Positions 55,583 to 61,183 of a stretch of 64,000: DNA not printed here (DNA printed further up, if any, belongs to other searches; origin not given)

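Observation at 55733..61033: Single-gene double-lipase / macro-like / caspase-like (CHAT) protein: candidate self-contained protease-activated signalling or defence system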

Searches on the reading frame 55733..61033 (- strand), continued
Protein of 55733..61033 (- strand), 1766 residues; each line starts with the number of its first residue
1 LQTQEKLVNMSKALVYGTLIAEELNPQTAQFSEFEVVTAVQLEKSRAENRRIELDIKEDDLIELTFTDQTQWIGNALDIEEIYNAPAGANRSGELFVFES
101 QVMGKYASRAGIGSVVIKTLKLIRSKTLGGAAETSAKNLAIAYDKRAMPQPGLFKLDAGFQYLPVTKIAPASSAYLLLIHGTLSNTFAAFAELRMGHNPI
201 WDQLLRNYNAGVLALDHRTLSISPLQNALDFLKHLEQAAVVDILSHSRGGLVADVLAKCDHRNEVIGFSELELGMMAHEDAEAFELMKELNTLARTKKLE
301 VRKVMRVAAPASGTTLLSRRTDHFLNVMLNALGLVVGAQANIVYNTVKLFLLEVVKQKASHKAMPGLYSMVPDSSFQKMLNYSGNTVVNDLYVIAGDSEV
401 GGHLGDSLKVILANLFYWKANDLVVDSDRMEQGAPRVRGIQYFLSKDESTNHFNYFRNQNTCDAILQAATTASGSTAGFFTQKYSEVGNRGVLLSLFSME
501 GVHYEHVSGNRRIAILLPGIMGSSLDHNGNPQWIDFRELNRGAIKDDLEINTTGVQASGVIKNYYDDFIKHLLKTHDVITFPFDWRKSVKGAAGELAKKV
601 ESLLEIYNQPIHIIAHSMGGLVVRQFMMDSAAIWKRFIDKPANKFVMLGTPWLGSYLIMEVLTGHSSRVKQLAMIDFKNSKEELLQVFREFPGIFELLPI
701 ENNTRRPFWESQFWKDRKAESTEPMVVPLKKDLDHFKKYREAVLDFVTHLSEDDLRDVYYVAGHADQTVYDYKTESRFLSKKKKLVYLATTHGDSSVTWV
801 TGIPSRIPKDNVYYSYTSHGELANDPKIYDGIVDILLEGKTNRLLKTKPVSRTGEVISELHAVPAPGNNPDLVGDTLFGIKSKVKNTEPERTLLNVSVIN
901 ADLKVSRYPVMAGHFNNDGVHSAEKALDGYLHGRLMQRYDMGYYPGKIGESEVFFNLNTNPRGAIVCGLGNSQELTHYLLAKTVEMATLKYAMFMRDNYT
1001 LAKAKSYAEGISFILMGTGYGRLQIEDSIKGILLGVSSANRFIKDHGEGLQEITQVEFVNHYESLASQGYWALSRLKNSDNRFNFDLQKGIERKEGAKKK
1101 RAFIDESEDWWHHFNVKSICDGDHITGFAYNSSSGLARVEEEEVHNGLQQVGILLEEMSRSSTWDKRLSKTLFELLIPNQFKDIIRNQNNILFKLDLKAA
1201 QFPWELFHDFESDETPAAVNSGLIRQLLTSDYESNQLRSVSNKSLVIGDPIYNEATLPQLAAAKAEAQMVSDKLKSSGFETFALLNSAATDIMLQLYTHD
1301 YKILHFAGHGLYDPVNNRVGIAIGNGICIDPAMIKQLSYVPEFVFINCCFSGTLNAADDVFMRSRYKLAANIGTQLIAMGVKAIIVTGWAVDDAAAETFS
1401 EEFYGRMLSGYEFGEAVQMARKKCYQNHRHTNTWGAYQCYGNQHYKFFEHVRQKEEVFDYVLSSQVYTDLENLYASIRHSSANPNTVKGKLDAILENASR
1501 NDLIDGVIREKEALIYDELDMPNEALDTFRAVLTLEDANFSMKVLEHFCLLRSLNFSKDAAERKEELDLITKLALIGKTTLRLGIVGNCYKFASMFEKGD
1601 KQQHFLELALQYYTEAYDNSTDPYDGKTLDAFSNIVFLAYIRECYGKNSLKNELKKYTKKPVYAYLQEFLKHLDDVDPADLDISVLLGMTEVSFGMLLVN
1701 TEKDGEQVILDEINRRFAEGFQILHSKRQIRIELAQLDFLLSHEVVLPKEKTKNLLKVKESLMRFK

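Call 41: search_protein_families(library=pfam, proteins=[L028:15269-16000:+, L020:11234-12130:+, L037:8531-9409:+, L009:7403-8383:-, L023:4004-5053:-, L030:7298-8950:+, L045:4793-7504:+, L050:1514-6337:+, L069:8614-10710:-, L048:15166-17412:+], max_evalue=0.001)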
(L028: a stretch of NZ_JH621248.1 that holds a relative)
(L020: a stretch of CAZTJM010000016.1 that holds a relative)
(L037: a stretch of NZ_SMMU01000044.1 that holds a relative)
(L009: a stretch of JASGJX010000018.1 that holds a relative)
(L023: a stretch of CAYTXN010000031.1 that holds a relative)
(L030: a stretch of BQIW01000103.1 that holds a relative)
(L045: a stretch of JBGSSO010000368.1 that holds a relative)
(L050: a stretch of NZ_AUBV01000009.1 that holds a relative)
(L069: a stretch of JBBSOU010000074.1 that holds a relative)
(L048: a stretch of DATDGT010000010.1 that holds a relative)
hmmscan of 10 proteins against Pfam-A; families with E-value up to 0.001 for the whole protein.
L028:15269-16000:+ (244 aa): 2 families
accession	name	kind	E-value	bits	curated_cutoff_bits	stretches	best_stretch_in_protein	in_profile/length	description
PF13676.11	TIR_2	-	3.1e-14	53.9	28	1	5-104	1-95/122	TIR domain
PF01582.25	TIR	-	9.8e-07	29.2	21.3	1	5-98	4-95/179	TIR domain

L020:11234-12130:+ (299 aa): 1 family
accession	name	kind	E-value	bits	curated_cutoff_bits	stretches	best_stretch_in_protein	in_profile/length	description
PF10137.14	CAP12-PCTIR_TIR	-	4e-25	88.6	24.7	1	163-278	2-117/119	CAP12/Pycsar effector protein, TIR domain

L037:8531-9409:+ (293 aa): 1 family
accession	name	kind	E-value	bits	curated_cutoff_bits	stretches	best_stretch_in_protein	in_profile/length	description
PF13676.11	TIR_2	-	2e-06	28.7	28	1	30-126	1-92/122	TIR domain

L009:7403-8383:- (327 aa): 3 families
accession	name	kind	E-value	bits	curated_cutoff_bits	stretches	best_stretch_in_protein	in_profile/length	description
PF13676.11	TIR_2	-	3.1e-13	50.7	28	1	4-90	1-77/122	TIR domain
PF13271.11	DUF4062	-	1.2e-08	35.4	24.7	1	185-266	2-82/82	Domain of unknown function (DUF4062)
PF01582.25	TIR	-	4.1e-05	23.9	21.3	1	22-87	16-79/179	TIR domain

L023:4004-5053:- (350 aa): 3 families
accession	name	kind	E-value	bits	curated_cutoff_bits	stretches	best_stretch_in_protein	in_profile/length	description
PF00034.26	Cytochrom_C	-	4.1e-14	54.1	21.3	1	214-299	3-89/90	Cytochrome c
PF13442.11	Cytochrome_CBB3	-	1.4e-11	45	27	1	211-296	2-68/68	Cytochrome C oxidase, cbb3-type, subunit III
PF21342.2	SoxA-TsdA_cyt-c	-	1e-10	41.9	27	1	109-187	11-84/88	SoxA/TsdA, cytochrome c domain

L030:7298-8950:+ (551 aa): 2 families
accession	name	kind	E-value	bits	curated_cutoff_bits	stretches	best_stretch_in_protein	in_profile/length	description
PF13676.11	TIR_2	-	3.6e-26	92.5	28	1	52-156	1-111/122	TIR domain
PF08937.16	ThsB_TIR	-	9.5e-06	26.4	21.2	1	53-132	1-90/100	Thoeris protein ThsB, TIR-like domain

L045:4793-7504:+ (904 aa): 4 families
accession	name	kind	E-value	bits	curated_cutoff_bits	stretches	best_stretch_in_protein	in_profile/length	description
PF20703.3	nSTAND1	-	1.3e-121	407.3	27.1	1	185-586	1-378/379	Novel STAND NTPase 1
PF03781.23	FGE-sulfatase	-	5.6e-58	197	23.3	1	674-900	2-254/255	Sulfatase-modifying factor enzyme 1-like domain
PF13676.11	TIR_2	-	1.1e-22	81.2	28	1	34-149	1-111/122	TIR domain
PF13191.12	AAA_16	-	2.2e-08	35.2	32.6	1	200-331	2-142/167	AAA ATPase domain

L050:1514-6337:+ (1608 aa): 3 families
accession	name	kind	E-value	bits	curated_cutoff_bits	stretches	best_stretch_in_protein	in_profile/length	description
PF16640.11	Big_3_5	-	2.5e-57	191.9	35.5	5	495-584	3-87/88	Bacterial Ig-like domain (group 3)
PF11617.13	Cu-binding_MopE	-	2.3e-12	47.3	27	1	823-852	1-30/30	Putative metal-binding motif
PF18962.6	Por_Secre_tail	-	2.8e-10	40.8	27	1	1532-1603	1-71/75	Secretion system C-terminal sorting domain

L069:8614-10710:- (699 aa): 4 families
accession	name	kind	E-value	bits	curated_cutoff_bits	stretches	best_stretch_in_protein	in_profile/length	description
PF13676.11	TIR_2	-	7.2e-13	49.5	28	1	24-131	2-92/122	TIR domain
PF08937.16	ThsB_TIR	-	7.6e-09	36.3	21.2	1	24-116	1-83/100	Thoeris protein ThsB, TIR-like domain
PF13424.12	TPR_12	-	1.1e-06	29.2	30.1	0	284-313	43-72/77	Tetratricopeptide repeat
PF07719.23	TPR_2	-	0.00046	20.5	27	0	286-312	1-27/34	Tetratricopeptide repeat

L048:15166-17412:+ (749 aa): 2 families
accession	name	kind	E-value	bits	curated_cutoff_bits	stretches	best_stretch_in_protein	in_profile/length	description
PF14559.12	TPR_19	-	1.6e-06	28.8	25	1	285-339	6-60/68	Tetratricopeptide repeat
PF20308.4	TPR-S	-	1.5e-05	25.9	27.6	1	288-400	4-101/102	Tetratricopeptide Repeats-Sensor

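Call 68: search_protein_families(library=pfam, proteins=[P0046], max_evalue=0.001)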
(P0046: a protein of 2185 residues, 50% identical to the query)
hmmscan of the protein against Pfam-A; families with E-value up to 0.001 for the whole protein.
P0046 (2185 aa): 8 families
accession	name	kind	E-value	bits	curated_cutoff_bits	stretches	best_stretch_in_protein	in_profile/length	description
PF24096.1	DUF7379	-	7.7e-34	117.7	33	2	176-258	1-90/191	Domain of unknown function (DUF7379)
PF12770.12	CHAT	-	3.5e-21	76.3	24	1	1180-1453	5-289/289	CHAT domain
PF02450.21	LCAT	-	1.4e-11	44.7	21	1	575-714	86-211/392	Lecithin:cholesterol acyltransferase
PF05990.18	DUF900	-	1.2e-05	25.3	20.5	0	584-645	70-131/232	Alpha/beta hydrolase of unknown function (DUF900)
PF07819.20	PGAP1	-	1.5e-05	25.4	24.3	0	601-657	82-135/233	PGAP1-like alpha/beta domain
PF05057.20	DUF676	-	3.2e-05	24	20.3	1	602-656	71-130/217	Putative serine esterase (DUF676)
PF00656.27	Peptidase_C14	-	0.0002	21.6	21.4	1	1253-1371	2-142/233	Caspase domain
PF20308.4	TPR-S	-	0.00025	22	27.6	1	1565-1635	30-95/102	Tetratricopeptide Repeats-Sensor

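Call 76: search_solved_structures(query=window:55736-61006:-, max_evalue=0.01)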
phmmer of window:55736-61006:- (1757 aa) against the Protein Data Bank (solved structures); distinct sequences matched with E-value up to 0.01: 9.
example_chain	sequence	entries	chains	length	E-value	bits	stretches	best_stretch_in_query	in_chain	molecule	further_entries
4x90_A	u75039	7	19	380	5.3e-08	34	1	566-669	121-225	Group XV phospholipase A2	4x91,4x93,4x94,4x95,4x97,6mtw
4x92_A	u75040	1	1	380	1.4e-07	32.6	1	566-669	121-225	Group XV phospholipase A2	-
4x96_D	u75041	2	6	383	7.1e-07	30.3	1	565-669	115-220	Phosphatidylcholine-sterol acyltransferase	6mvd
9mxz_B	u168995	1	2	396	7.6e-07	30.2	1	565-669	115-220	Phosphatidylcholine-sterol acyltransferase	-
4xwg_A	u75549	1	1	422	7.8e-07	30.2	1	565-669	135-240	Phosphatidylcholine-sterol acyltransferase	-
4xx1_A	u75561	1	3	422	7.8e-07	30.2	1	565-669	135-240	Phosphatidylcholine-sterol acyltransferase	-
5txf_A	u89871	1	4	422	7.8e-07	30.2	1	565-669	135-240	Phosphatidylcholine-sterol acyltransferase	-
5bv7_A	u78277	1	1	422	8e-07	30.1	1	565-669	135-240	Phosphatidylcholine-sterol acyltransferase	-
7x2p_A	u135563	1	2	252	0.0054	17.4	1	578-665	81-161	Putative lipase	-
